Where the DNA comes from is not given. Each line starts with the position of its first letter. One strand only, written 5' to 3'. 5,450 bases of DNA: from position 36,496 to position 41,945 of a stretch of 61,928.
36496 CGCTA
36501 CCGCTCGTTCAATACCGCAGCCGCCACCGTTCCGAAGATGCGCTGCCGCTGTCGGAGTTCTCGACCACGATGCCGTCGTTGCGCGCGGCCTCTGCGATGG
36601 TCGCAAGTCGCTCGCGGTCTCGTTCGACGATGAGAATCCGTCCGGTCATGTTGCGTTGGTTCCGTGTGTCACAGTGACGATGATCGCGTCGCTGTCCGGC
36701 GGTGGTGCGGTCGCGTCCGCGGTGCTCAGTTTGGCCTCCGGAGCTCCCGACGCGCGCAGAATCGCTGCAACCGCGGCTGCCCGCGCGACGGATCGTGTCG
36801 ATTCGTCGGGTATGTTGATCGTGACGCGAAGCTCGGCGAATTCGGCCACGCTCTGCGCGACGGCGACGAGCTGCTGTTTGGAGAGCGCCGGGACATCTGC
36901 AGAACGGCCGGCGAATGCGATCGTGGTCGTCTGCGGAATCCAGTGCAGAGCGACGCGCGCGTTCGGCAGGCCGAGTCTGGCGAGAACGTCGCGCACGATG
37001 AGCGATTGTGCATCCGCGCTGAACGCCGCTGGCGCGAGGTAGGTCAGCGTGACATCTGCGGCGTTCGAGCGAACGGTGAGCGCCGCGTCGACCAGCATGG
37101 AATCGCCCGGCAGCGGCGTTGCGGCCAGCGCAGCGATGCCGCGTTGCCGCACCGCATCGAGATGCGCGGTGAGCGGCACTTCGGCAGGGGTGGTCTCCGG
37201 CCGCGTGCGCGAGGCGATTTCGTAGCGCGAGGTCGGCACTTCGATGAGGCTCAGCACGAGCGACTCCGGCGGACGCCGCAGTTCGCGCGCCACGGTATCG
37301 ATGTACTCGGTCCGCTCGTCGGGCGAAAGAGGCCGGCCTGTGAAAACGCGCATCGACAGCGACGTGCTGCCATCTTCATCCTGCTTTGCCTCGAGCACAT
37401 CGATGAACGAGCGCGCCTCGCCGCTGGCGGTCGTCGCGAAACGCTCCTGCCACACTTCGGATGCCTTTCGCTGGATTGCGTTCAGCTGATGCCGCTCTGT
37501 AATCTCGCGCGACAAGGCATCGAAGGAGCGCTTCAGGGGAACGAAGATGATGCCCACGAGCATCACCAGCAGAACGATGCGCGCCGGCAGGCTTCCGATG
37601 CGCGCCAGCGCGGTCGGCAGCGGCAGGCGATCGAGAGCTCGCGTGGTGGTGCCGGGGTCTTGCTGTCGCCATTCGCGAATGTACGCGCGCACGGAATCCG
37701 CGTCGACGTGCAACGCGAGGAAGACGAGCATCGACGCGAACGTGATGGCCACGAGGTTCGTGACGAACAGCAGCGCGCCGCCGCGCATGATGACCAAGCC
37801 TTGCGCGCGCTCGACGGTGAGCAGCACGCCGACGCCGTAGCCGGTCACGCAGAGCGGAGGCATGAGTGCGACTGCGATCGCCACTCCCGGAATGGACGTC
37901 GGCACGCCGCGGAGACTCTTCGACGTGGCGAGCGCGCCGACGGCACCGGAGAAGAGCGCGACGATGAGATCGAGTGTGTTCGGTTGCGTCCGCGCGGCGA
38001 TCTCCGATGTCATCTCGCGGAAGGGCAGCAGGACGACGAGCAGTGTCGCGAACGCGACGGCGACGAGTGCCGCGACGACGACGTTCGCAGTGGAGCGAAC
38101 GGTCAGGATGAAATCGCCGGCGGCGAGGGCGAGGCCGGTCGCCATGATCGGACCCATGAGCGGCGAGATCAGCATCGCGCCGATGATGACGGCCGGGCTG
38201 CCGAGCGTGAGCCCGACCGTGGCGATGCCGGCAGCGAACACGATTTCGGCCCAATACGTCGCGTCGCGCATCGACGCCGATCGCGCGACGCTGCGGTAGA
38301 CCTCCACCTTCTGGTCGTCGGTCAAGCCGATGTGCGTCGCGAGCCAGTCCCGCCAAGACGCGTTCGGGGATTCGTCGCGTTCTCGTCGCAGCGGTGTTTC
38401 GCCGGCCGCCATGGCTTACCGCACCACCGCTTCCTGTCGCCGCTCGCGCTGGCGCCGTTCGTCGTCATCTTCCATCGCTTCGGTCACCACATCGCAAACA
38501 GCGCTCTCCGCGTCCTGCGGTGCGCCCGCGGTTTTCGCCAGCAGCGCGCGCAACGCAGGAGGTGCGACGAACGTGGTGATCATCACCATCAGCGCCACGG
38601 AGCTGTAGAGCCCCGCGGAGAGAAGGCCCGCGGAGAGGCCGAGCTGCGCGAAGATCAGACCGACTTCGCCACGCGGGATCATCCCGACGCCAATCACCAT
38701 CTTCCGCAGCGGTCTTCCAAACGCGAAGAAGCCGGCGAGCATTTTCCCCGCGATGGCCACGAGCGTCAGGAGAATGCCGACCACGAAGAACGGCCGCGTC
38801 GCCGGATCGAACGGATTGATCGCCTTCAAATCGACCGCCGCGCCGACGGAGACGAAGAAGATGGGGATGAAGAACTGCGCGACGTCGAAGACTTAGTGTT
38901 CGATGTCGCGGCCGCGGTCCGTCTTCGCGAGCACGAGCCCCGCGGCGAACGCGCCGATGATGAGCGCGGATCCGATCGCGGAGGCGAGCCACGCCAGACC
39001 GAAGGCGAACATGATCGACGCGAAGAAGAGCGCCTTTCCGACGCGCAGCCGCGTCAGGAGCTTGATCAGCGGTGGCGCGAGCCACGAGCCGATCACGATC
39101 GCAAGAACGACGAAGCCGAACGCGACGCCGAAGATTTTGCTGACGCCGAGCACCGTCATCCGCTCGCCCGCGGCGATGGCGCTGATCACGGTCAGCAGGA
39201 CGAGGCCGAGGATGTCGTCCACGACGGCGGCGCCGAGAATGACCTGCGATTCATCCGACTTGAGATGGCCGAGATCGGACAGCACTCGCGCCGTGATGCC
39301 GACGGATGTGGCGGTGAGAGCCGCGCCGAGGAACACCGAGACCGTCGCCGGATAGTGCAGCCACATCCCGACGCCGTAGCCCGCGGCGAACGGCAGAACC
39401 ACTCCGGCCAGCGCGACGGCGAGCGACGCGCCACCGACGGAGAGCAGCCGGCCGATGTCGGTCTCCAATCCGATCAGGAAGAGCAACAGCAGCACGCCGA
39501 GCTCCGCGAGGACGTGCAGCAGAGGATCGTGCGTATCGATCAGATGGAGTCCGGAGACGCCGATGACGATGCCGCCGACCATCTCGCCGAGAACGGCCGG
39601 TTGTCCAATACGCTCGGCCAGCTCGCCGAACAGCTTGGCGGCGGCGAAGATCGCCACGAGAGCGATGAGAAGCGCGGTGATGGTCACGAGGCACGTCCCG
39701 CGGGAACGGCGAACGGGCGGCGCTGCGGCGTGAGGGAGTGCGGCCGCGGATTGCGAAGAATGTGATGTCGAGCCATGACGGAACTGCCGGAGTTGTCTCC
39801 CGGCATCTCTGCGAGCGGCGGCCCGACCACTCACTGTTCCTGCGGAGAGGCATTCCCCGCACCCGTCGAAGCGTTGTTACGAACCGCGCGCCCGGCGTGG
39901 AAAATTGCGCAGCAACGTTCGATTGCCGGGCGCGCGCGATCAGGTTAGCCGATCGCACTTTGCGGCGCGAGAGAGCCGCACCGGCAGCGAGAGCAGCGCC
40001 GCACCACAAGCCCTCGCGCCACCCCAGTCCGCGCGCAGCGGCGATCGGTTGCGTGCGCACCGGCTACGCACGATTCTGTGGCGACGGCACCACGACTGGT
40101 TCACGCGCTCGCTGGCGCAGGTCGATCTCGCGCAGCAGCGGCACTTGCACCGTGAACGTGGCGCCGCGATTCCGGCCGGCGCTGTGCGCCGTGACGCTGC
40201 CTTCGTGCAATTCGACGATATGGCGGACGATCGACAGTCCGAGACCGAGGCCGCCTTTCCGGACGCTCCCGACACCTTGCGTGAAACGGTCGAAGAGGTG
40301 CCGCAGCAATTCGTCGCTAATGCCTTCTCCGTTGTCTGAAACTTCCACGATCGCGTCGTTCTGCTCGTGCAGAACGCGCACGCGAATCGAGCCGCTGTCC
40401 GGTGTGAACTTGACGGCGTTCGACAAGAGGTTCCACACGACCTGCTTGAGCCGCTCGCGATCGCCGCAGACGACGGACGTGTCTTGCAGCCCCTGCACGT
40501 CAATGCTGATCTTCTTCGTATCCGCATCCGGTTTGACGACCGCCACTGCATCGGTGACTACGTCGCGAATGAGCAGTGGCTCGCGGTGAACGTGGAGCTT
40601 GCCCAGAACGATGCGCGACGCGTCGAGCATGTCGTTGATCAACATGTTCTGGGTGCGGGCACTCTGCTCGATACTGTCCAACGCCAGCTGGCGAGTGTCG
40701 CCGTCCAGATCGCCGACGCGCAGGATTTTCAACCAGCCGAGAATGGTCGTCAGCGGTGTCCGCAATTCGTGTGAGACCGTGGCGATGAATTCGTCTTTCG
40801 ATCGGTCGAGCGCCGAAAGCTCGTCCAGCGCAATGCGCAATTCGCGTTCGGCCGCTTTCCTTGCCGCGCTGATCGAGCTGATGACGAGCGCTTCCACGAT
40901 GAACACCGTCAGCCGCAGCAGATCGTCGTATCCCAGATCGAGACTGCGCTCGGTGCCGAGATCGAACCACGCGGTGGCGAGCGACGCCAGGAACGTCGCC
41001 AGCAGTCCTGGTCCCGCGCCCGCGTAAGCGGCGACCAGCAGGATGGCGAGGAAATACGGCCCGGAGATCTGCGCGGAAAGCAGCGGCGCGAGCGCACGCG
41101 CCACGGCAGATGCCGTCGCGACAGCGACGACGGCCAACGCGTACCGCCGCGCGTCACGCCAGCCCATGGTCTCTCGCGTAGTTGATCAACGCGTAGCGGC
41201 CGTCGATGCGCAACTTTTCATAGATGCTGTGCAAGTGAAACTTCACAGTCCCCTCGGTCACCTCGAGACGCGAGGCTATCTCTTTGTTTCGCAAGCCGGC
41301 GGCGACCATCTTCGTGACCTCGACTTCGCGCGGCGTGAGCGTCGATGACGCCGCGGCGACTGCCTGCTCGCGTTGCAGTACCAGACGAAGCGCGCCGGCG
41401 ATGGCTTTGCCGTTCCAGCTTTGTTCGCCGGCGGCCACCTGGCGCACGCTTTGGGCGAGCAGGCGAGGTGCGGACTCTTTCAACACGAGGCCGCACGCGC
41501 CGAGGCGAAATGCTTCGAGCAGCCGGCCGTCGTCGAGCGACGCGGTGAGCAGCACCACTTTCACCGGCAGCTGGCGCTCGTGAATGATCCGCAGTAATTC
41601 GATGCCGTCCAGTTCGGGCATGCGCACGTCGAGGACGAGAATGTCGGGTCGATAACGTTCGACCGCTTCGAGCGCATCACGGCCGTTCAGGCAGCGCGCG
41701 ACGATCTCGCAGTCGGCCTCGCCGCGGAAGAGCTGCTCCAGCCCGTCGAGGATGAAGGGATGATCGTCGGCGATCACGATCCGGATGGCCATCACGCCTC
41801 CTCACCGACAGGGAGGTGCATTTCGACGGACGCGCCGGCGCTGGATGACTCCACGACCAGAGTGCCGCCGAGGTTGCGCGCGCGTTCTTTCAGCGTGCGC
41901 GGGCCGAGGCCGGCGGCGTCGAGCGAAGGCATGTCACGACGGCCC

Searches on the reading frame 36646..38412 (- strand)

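Call 12: search_protein_families(library=pfam, proteins=[window:36646-38412:-], max_evalue=0.001)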
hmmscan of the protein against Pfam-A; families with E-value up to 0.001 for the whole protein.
window:36646-38412:- (588 aa): 1 family
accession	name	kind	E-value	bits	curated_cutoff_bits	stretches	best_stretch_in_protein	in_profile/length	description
PF04087.19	DUF389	-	5.6e-35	120.8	23.9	1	80-225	1-137/137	Domain of unknown function (DUF389)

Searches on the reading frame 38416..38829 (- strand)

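Call 31: search_protein_families(library=pfam, proteins=[window:38416-38829:-], max_evalue=0.001)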
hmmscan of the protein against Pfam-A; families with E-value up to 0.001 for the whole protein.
window:38416-38829:- (137 aa): 1 family
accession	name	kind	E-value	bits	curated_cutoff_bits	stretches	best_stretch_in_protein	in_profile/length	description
PF00999.27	Na_H_Exchanger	-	1.2e-09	38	26.2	1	13-98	284-374/375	Sodium/hydrogen exchanger, transmembrane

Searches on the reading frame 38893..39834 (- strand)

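Call 31: search_protein_families(library=pfam, proteins=[window:38893-39834:-], max_evalue=0.001)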
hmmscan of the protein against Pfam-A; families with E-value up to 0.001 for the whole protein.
window:38893-39834:- (313 aa): 1 family
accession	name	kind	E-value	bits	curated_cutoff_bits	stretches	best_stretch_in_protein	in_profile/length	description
PF00999.27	Na_H_Exchanger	-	9.3e-48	163.4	26.2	1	66-313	9-253/375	Sodium/hydrogen exchanger, transmembrane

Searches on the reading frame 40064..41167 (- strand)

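Call 31: search_protein_families(library=pfam, proteins=[window:40064-41167:-], max_evalue=0.001)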
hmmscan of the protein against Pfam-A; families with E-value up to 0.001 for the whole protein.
window:40064-41167:- (367 aa): 3 families
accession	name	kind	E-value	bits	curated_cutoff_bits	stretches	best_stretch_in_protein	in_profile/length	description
PF02518.31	HATPase_c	-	7.7e-31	107.2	26.4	1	235-344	1-109/111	Histidine kinase-, DNA gyrase B-, and HSP90-like ATPase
PF00512.31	HisKA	-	3.5e-17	62.7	26.9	1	124-186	2-63/66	His Kinase A (phospho-acceptor) domain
PF13493.11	DUF4118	-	1.8e-11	44.2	28.4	1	9-110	1-104/107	Domain of unknown function (DUF4118)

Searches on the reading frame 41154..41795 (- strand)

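Call 31: search_protein_families(library=pfam, proteins=[window:41154-41795:-], max_evalue=0.001)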
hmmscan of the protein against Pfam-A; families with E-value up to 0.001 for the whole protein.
window:41154-41795:- (213 aa): 3 families
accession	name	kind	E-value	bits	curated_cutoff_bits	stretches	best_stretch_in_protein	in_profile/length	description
PF00072.30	Response_reg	-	5.5e-25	88.1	30.2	1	6-117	1-110/111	Response regulator receiver domain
PF00196.25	GerE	-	8e-18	64.3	23.5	1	152-207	2-57/57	Bacterial regulatory proteins, luxR family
PF08281.18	Sigma70_r4_2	-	5.7e-06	26.3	25.7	1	145-194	3-53/54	Sigma-70, region 4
